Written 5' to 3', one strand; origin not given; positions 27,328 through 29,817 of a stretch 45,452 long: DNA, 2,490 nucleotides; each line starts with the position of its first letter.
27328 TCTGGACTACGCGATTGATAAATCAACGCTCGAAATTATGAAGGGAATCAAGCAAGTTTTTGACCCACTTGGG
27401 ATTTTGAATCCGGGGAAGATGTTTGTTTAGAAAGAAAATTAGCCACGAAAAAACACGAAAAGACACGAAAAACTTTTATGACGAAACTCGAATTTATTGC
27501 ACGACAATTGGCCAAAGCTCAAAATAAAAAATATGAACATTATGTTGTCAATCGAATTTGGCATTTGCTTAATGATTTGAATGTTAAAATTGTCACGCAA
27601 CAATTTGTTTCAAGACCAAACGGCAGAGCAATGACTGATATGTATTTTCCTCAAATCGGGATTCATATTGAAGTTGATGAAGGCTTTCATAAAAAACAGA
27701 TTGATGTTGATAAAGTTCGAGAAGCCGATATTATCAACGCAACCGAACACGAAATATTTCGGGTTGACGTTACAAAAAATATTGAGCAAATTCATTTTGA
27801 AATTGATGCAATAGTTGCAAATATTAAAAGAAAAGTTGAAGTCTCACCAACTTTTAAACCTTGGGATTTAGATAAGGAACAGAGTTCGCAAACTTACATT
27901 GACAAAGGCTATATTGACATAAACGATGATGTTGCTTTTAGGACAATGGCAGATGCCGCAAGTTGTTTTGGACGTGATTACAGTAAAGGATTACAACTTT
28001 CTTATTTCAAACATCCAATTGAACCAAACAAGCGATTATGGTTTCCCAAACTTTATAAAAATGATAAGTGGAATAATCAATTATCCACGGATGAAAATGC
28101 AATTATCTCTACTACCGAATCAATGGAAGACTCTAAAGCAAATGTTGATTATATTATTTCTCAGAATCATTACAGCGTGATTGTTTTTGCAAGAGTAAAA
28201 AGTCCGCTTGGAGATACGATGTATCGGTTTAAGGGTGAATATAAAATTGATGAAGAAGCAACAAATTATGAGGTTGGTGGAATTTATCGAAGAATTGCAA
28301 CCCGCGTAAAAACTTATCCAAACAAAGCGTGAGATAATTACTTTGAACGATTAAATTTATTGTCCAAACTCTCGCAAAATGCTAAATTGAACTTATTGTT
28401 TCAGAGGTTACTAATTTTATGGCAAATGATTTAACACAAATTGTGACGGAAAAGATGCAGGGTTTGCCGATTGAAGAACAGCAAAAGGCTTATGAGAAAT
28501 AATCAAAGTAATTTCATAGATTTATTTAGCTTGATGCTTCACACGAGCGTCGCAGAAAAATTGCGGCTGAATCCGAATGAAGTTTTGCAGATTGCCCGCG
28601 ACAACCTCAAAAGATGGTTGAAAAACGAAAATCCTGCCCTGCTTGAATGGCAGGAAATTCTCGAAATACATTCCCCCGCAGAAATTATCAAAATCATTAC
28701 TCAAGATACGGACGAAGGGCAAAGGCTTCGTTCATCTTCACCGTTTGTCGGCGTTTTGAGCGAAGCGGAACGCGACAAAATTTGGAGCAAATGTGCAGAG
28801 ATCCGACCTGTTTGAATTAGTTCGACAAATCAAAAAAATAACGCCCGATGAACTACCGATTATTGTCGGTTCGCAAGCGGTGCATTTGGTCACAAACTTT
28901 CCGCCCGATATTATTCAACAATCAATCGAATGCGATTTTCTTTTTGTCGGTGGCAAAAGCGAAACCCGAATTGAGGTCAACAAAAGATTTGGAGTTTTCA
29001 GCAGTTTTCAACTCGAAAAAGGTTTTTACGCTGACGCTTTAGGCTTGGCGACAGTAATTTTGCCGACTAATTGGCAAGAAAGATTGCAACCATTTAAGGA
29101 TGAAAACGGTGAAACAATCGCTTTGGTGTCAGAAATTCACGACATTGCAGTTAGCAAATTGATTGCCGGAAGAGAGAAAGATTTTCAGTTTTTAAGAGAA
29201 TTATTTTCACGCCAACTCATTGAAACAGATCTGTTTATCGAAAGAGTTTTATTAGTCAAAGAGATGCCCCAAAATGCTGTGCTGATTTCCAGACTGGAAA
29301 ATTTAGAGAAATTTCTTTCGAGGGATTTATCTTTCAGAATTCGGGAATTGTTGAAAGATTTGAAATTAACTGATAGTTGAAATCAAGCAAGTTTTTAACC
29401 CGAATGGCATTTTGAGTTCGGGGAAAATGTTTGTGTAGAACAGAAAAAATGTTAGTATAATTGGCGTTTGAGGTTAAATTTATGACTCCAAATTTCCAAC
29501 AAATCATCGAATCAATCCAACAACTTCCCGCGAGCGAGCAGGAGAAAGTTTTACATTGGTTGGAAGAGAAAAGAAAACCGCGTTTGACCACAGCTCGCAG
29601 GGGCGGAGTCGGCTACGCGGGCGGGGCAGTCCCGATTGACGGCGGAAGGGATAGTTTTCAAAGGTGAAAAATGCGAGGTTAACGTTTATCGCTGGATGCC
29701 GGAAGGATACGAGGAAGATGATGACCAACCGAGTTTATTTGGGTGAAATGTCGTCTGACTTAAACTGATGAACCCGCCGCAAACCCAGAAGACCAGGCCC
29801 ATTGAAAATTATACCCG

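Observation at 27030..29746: A recombinase-less ~2.6-kb islet bounded by nested, diverged duplicates of two gene 3' ends (ATL and glcD-like)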

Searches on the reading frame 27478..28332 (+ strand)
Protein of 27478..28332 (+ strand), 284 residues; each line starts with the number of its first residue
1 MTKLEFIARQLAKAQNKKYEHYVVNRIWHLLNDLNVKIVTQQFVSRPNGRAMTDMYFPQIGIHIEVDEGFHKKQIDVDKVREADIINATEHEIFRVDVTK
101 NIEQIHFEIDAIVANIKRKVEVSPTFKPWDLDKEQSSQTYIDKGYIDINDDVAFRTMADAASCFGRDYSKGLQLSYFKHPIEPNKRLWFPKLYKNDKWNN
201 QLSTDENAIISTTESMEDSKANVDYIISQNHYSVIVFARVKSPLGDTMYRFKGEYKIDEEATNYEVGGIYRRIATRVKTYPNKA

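Call 7: search_protein_families(library=padloc, max_evalue=0.01, proteins=[window:27478-28332:+])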
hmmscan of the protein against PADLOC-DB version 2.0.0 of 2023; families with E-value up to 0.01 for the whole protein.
window:27478-28332:+ (284 aa): 2 families
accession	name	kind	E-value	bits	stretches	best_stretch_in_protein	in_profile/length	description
PDLC03210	mREase_II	-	1e-98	328.3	1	1-283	2-290/294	Type II methyl-directed restriction enzyme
PDLC03211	mREase_II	-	1e-22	78.9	2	1-87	1-88/312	Type II methyl-directed restriction enzyme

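Call 10: search_protein_families(library=pfam, max_evalue=0.01, proteins=[window:27478-28332:+])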
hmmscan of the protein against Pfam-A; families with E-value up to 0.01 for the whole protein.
window:27478-28332:+ (284 aa): 2 families
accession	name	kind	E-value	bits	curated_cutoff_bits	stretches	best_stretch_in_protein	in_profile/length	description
PF18491.7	SRA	-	4.9e-37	127.5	30.2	1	139-279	1-145/145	SET and RING associated domain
PF21598.3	PvuRts1I-like_N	-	7.3e-35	120.4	27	1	4-117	1-131/131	Restriction endonuclease PvuRts1 I-like, N-terminal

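Call 11: search_protein_families(library=ncbifam, max_evalue=0.01, proteins=[window:27478-28332:+])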
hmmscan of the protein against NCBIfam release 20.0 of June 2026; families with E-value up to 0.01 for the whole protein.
window:27478-28332:+ (284 aa): 0 families

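Call 16: find_encoding_contigs(protein=window:27478-28332:+, flank=10000, max_places=10)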
Protein window:27478-28332:+ (284 aa): no gene with exactly this product is on record in the collection.

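Call 70: find_homologous_proteins(query=window:27478-28332:+, max_evalue=1e-30)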
Query window:27478-28332:+ (284 aa): 450 proteins with E <= 1e-30 among 682 candidates; the best 120 are listed.
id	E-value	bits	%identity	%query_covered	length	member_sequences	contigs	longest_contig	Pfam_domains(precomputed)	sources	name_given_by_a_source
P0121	2.4e-188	642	100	100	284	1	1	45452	PF21598.4,PF18491.8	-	-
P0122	3.3e-161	553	87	99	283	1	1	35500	PF21598.4,PF18491.8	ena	-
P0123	5.7e-146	503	77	98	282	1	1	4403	PF21598.4,PF18491.8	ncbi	-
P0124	8.8e-146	503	78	100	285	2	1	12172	PF21598.4,PF18491.8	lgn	-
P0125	2.0e-144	498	77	100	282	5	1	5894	PF21598.4,PF18491.8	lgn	-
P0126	4.9e-134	464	72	99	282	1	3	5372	PF04480.19,PF21598.4,PF18491.8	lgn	-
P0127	3.0e-131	455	70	99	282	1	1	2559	PF21598.4,PF18491.8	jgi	jgi:very-short-patch-repair endonuclease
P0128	4.5e-129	448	72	99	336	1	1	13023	PF21598.4,PF18491.8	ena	-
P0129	1.6e-127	443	69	100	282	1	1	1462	PF21598.4,PF18491.8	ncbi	-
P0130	8.4e-127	440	69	99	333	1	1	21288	PF21598.4,PF18491.8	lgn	-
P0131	8.2e-126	437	70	100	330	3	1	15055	PF21598.4,PF18491.8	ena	-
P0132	1.3e-125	437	70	100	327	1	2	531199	PF21598.4,PF18491.8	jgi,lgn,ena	jgi:very-short-patch-repair endonuclease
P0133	1.1e-124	433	69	99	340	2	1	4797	PF21598.4,PF18491.8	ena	-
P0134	1.3e-124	433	69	99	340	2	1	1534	PF21598.4,PF18491.8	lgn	-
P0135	9.8e-124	430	67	99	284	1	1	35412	PF21598.4,PF18491.8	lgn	-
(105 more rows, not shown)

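Call 71: find_encoding_contigs(protein=P0122, flank=8000, max_places=2)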
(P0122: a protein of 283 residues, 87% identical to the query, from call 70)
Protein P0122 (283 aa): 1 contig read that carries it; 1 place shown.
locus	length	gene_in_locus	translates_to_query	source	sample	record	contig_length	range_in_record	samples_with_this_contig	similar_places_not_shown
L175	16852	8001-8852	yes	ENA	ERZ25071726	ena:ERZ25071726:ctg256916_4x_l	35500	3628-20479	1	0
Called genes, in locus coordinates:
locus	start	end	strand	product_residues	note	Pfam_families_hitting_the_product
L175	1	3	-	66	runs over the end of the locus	PF21344:Zn_ribbon_LysW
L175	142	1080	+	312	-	PF00294:PfkB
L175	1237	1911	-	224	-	PF12740:PETase (weak), PF01738:DLH, PF00561:Abhydrolase_1 (faint), PF20408:Abhydrolase_11 (faint), PF12695:Abhydrolase_5 (weak)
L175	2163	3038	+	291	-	PF00487:FA_desaturase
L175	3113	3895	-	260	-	PF03301:Trp_dioxygenase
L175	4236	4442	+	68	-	PF00313:CSD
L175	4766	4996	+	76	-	PF01035:DNA_binding_1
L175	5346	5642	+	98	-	-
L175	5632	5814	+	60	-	-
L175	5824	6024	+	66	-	PF04255:DUF433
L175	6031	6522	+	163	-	-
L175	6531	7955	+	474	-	PF01565:FAD_binding_4, PF02913:FAD-oxidase_C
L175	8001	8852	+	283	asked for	PF21598:PvuRts1I-like_N, PF18491:SRA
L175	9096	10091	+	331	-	PF02086:MethyltransfD12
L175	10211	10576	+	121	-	-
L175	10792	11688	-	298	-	PF00106:adh_short, PF08659:KR, PF13561:adh_short_C2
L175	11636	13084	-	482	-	PF00070:Pyr_redox (faint), PF01946:Thi4 (faint), PF07992:Pyr_redox_2, PF13434:Lys_Orn_oxgnase (faint), PF13450:NAD_binding_8 (weak), PF13738:Pyr_redox_3, PF00743:FMO-like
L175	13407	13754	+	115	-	-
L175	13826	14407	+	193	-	PF01545:Cation_efflux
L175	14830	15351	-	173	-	-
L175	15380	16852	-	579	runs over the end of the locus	PF13176:TPR_7 (faint), PF21033:RMD1-3 (faint), PF12895:ANAPC3 (weak), PF13432:TPR_16 (faint), PF00515:TPR_1 (weak), PF07719:TPR_2 (weak), PF13181:TPR_8 (weak), PF13414:TPR_11 (weak), +6 more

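Call 72: find_encoding_contigs(protein=P0124, flank=8000, max_places=2)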
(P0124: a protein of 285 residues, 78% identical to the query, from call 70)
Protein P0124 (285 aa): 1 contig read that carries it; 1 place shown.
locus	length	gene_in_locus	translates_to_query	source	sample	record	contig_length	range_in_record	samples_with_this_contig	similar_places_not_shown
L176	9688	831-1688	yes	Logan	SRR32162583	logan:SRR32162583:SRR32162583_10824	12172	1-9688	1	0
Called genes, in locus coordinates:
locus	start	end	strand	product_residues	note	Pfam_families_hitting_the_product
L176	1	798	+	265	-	?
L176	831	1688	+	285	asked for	PF21598:PvuRts1I-like_N, PF18491:SRA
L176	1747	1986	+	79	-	-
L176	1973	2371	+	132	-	PF01850:PIN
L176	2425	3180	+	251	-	PF13385:Laminin_G_3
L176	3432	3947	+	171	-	PF00300:His_Phos_1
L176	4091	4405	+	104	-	PF01740:STAS, PF13466:STAS_2 (weak)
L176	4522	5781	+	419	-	PF08668:HDOD (faint), PF13487:HD_5, PF01966:HD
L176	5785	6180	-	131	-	-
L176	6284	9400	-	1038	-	PF02128:Peptidase_M36, PF01839:FG-GAP (faint), PF13517:FG-GAP_3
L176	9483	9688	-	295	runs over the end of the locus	PF00126:HTH_1, PF03466:LysR_substrate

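Call 86: search_solved_structures(query=window:27478-28332:+, max_evalue=0.001)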
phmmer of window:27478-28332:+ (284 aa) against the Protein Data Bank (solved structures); distinct sequences matched with E-value up to 0.001: 3.
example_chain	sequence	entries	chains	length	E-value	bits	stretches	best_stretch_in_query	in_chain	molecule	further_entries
4par_B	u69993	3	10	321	1.5e-57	198.4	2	66-283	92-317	Uncharacterized protein AbaSI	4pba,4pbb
4oky_C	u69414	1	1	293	1.1e-36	130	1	1-281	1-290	Restriction endonuclease PvuRts1 I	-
4oq2_A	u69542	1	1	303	1.2e-36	129.8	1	1-281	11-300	Restriction endonuclease PvuRts1 I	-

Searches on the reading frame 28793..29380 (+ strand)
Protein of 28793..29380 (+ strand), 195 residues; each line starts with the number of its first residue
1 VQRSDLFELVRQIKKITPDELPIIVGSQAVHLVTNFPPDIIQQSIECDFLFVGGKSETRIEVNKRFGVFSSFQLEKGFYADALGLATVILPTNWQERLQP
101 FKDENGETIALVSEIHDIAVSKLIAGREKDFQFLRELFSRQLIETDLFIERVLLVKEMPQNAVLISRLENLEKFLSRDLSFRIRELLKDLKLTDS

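Call 7: search_protein_families(library=padloc, max_evalue=0.01, proteins=[window:28793-29380:+])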
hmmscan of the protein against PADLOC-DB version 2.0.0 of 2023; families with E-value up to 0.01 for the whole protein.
window:28793-29380:+ (195 aa): 1 family
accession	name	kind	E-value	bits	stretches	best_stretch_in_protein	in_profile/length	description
PDLC00912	TGT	-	0.0078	13.3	0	4-41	189-226/280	TGT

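Call 10: search_protein_families(library=pfam, max_evalue=0.01, proteins=[window:28793-29380:+])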
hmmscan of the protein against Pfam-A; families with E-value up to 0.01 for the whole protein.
window:28793-29380:+ (195 aa): 1 family
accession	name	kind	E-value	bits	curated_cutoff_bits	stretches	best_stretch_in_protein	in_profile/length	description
PF19502.5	DUF6036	-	4.8e-08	33.4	23.6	1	6-141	3-122/164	Nucleotidyltransferase of unknown function (DUF6036)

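Call 11: search_protein_families(library=ncbifam, max_evalue=0.01, proteins=[window:28793-29380:+])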
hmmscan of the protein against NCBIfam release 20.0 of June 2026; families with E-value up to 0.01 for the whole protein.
window:28793-29380:+ (195 aa): 0 families

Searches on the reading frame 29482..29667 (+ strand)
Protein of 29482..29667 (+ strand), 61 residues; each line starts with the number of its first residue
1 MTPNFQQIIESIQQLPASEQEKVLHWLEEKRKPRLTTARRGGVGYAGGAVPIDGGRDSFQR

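Call 10: search_protein_families(library=pfam, max_evalue=0.01, proteins=[window:29482-29667:+])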
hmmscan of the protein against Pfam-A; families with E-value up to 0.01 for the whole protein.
window:29482-29667:+ (61 aa): 0 families

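Call 11: search_protein_families(library=ncbifam, max_evalue=0.01, proteins=[window:29482-29667:+])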
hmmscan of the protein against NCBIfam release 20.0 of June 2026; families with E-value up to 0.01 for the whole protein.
window:29482-29667:+ (61 aa): 1 family
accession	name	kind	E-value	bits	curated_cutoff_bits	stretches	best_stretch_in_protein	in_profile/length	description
NF047401.1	TA_anti_VapB15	equivalog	0.0041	17.3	80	1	4-29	5-30/66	type II toxin-antitoxin system VapB15 family antitoxin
